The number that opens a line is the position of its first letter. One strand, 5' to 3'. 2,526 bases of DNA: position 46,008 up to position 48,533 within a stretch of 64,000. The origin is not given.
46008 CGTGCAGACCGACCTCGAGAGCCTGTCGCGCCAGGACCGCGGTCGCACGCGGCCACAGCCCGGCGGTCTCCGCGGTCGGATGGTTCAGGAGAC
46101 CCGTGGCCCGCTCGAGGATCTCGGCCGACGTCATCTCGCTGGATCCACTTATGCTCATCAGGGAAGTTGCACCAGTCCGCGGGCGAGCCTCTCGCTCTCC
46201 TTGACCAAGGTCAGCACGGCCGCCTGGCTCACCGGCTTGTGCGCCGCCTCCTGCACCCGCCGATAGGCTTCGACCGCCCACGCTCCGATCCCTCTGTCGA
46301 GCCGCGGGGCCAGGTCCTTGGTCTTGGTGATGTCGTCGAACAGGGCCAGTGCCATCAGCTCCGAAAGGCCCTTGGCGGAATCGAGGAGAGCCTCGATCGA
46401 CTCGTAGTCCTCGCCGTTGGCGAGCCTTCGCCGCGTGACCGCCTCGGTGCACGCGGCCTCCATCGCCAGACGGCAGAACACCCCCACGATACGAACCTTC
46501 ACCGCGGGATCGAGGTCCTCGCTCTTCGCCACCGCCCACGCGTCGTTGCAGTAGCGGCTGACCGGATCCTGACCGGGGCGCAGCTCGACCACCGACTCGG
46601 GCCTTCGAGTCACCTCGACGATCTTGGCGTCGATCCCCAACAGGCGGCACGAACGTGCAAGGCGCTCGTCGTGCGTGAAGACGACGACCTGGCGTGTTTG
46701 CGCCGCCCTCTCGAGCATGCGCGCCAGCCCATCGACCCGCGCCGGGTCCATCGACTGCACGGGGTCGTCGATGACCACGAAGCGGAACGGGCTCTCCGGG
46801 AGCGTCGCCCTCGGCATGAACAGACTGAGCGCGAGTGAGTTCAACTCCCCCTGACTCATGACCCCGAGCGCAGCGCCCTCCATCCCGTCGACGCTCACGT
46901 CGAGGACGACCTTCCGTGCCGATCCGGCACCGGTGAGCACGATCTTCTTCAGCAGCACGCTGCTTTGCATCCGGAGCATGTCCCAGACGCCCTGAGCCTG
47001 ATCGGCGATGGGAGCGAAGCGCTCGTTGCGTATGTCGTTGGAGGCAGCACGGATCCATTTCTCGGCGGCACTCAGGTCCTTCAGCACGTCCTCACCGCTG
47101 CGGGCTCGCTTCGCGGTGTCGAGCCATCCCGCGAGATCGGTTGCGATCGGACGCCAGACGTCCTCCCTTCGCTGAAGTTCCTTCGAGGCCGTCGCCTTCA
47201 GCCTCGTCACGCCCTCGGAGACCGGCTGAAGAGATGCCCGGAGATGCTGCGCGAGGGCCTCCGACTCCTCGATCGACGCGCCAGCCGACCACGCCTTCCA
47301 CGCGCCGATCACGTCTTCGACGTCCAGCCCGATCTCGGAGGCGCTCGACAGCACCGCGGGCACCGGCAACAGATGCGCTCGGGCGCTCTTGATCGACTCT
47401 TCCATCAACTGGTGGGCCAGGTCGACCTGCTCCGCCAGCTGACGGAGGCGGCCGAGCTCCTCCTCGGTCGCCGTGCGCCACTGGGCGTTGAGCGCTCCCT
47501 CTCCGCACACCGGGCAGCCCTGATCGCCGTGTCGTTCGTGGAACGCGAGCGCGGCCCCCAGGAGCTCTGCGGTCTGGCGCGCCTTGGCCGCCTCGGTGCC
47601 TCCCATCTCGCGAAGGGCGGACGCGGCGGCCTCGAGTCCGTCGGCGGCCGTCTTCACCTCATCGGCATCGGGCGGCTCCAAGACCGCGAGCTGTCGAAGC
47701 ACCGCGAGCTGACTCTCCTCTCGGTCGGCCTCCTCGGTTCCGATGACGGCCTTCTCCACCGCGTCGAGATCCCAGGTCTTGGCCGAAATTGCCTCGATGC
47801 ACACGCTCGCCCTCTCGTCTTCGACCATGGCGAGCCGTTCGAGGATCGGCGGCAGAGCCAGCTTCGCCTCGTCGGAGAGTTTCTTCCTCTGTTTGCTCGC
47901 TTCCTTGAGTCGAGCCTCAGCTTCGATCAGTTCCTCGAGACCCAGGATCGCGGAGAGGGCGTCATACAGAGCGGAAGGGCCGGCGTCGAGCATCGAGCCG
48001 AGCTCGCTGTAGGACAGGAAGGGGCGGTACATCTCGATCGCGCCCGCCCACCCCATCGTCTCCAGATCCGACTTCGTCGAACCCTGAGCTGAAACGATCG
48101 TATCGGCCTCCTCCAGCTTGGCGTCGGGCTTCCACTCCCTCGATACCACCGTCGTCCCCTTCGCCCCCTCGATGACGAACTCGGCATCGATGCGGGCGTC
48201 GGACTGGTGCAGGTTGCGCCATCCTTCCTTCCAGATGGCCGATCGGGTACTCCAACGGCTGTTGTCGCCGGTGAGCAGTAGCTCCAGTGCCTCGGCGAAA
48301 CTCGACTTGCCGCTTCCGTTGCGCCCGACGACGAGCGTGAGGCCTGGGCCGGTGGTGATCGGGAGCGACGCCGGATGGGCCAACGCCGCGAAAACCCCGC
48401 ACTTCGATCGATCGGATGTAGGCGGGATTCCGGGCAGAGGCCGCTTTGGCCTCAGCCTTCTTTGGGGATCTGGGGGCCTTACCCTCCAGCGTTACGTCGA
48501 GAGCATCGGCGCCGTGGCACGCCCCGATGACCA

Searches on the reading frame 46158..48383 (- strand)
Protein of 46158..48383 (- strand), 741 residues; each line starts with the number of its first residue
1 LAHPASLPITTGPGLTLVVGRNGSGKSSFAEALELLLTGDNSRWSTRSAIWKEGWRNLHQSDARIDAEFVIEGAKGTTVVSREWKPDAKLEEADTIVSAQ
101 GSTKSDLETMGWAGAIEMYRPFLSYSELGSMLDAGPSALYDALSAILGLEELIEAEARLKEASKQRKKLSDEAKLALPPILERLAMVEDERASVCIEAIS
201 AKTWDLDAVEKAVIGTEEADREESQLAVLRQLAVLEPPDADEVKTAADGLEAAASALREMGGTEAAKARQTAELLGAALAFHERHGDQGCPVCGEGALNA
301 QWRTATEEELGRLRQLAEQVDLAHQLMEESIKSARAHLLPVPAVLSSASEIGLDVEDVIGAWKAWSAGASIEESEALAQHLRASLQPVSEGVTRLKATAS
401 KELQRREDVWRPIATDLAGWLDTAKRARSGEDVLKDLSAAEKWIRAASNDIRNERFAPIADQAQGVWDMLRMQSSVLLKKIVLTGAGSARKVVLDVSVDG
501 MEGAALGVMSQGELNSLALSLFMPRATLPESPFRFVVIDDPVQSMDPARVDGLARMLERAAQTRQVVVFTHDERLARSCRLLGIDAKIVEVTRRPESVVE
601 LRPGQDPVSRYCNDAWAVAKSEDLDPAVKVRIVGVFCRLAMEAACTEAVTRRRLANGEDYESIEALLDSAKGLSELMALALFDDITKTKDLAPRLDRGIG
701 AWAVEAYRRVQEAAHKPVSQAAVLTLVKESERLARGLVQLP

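Call 37: search_protein_families(library=pfam, proteins=[window:46158-48383:-], max_evalue=0.001)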
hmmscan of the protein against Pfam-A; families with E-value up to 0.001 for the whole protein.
window:46158-48383:- (741 aa): 6 families
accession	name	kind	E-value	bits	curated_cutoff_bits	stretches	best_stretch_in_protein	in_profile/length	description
PF02463.25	SMC_N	-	4.2e-15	56.2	40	1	11-579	22-205/220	RecF/RecN/SMC N terminal domain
PF13304.12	AAA_21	-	9.6e-12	46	27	2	507-573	236-300/304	AAA domain, putative AbiEii toxin, Type IV TA system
PF13476.12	AAA_23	-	9.4e-11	43.2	27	1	9-96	15-96/201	AAA domain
PF13166.12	AAA_13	-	1.5e-06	27.6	36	0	507-577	498-575/713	AAA domain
PF13175.12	AAA_15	-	2.1e-06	28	32.1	1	14-87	24-92/374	AAA ATPase domain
PF13555.12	AAA_29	-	7.6e-06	26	27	1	14-41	23-50/61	P-loop containing region of AAA domain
